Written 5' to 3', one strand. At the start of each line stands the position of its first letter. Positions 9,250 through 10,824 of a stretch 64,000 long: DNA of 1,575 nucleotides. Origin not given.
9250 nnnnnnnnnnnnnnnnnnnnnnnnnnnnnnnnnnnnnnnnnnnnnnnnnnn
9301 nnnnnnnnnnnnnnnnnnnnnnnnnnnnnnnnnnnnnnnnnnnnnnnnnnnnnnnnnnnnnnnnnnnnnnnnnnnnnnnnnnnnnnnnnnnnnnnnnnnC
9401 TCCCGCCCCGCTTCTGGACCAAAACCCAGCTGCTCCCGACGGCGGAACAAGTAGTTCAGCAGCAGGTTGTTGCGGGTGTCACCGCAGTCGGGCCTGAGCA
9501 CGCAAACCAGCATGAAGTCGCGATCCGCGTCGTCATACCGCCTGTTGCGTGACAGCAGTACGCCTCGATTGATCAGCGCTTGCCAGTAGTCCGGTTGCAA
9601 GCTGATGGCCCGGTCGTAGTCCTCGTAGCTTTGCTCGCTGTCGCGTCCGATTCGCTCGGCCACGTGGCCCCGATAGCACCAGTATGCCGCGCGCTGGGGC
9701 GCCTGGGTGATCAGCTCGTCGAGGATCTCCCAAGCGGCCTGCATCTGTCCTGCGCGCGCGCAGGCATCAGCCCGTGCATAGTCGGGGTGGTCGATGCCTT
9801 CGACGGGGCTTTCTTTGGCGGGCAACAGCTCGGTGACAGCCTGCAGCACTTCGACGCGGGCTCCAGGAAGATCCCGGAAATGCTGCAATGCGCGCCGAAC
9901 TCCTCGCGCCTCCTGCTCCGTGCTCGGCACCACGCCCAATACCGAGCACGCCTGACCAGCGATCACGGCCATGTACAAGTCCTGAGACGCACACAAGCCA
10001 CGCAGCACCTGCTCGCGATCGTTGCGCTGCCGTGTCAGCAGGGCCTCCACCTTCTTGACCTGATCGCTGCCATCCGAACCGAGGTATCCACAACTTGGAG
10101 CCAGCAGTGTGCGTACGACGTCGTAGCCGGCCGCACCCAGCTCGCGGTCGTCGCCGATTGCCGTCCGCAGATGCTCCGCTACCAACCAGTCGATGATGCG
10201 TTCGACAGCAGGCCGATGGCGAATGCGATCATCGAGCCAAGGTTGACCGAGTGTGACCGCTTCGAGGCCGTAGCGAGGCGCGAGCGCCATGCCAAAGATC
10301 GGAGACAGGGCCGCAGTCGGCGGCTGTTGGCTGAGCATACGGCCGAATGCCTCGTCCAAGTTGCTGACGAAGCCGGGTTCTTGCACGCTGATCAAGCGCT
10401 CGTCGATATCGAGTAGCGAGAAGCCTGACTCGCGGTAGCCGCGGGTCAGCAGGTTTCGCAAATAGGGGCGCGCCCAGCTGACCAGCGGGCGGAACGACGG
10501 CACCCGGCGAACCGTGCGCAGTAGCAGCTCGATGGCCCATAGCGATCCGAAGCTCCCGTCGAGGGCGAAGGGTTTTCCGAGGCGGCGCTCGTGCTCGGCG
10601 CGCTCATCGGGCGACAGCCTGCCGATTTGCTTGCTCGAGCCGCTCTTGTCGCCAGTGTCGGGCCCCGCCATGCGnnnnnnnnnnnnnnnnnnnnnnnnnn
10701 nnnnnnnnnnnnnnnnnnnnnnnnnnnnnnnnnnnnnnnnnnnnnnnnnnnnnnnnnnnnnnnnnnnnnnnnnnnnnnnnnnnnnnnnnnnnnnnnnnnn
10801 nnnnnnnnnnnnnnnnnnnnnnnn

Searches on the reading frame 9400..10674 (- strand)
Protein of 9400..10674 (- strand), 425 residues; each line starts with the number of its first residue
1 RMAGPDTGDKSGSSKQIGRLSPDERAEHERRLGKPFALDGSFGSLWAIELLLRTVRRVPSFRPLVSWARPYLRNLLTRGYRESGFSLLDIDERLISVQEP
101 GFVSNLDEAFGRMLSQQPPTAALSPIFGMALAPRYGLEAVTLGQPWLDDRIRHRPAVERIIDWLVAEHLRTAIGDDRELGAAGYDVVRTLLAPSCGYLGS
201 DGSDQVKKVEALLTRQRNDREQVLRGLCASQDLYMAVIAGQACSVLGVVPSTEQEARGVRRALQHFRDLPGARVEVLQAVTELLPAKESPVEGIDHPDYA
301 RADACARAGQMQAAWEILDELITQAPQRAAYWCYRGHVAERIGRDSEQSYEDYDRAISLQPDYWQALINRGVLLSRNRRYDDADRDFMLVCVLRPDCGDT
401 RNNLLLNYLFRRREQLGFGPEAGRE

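Call 48: search_protein_families(library=pfam, proteins=[window:9400-10674:-], max_evalue=1)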
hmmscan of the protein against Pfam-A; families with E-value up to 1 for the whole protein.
window:9400-10674:- (425 aa): 11 families
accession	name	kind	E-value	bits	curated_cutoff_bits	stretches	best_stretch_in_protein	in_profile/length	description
PF13431.12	TPR_17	-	1.2e-06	28.7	24.4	1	353-383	2-32/34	Tetratricopeptide repeat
PF07719.23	TPR_2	-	5.4e-06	26.6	27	2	329-363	1-34/34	Tetratricopeptide repeat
PF00515.34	TPR_1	-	1.7e-05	24.9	27.8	2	365-396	2-33/34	Tetratricopeptide repeat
PF13432.12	TPR_16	-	0.00013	22.7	32.7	1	345-383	12-50/65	Tetratricopeptide repeat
PF13428.12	TPR_14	-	0.0025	18.8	23.5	1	299-336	5-42/44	Tetratricopeptide repeat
PF13414.12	TPR_11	-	0.0043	17.2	26.8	1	347-375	11-39/42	TPR repeat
PF13181.12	TPR_8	-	0.0056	17.2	25.7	0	345-363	16-34/34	Tetratricopeptide repeat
PF13371.12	TPR_9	-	0.012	16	35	1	345-387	10-52/73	Tetratricopeptide repeat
PF20308.4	TPR-S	-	0.024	15.6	27.6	1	293-370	18-98/102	Tetratricopeptide Repeats-Sensor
PF14559.12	TPR_19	-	0.025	15.3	25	0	302-332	32-62/68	Tetratricopeptide repeat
PF13429.12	TPR_15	-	0.044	13.6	26.2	1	323-362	140-178/280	Tetratricopeptide repeat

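Call 72: search_protein_families(library=phrogs, proteins=[window:9400-10671:-], max_evalue=0.01)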
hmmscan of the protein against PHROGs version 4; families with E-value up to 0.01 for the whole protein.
window:9400-10671:- (424 aa): 1 family
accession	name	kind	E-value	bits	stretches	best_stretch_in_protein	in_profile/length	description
phrog_7590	-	unknown function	1.6e-05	25.8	1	319-400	46-126/234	-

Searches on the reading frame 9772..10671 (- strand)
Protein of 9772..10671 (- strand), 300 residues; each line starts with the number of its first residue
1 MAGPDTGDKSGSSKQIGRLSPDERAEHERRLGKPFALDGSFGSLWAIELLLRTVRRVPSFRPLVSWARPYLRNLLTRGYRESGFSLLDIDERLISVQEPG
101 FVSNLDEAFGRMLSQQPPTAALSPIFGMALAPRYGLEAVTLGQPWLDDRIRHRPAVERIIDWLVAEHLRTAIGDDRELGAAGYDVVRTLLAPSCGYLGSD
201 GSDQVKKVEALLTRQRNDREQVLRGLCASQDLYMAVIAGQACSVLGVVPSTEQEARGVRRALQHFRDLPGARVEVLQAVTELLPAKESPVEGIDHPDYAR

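Call 84: predict_structure(alignment_id=A9)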
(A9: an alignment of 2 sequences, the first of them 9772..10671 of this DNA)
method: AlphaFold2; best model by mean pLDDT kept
length: 300 residues; sequences in the alignment: 2
mean_pLDDT: 37.9   pTM: 0.27
mean pLDDT of the five models: 37.9, 37.6, 36.5, 35.3, 31.7
residues with pLDDT >= 90: 0; 70-90: 0; 50-70: 36; < 50: 264
segments of 3 or more residues with pLDDT < 50: 5-208, 228-237, 264-300
pLDDT, mean of each block of 10 residues (from residue 1): 36 34 41 32 37 36 41 39 30 26 32 32 31 30 29 37 39 39 42 32 46 50 48 47 54 52 41 37 35 30
secondary structure, 60 per line:
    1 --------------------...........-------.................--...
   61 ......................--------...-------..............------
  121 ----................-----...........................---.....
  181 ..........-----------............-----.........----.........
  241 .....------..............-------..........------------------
elements in order: H21-31 H39-55 H58-82 H101-114 H125-140 H146-172 H176-190 H202-213 H219-227 H232-245 H252-265 H273-282
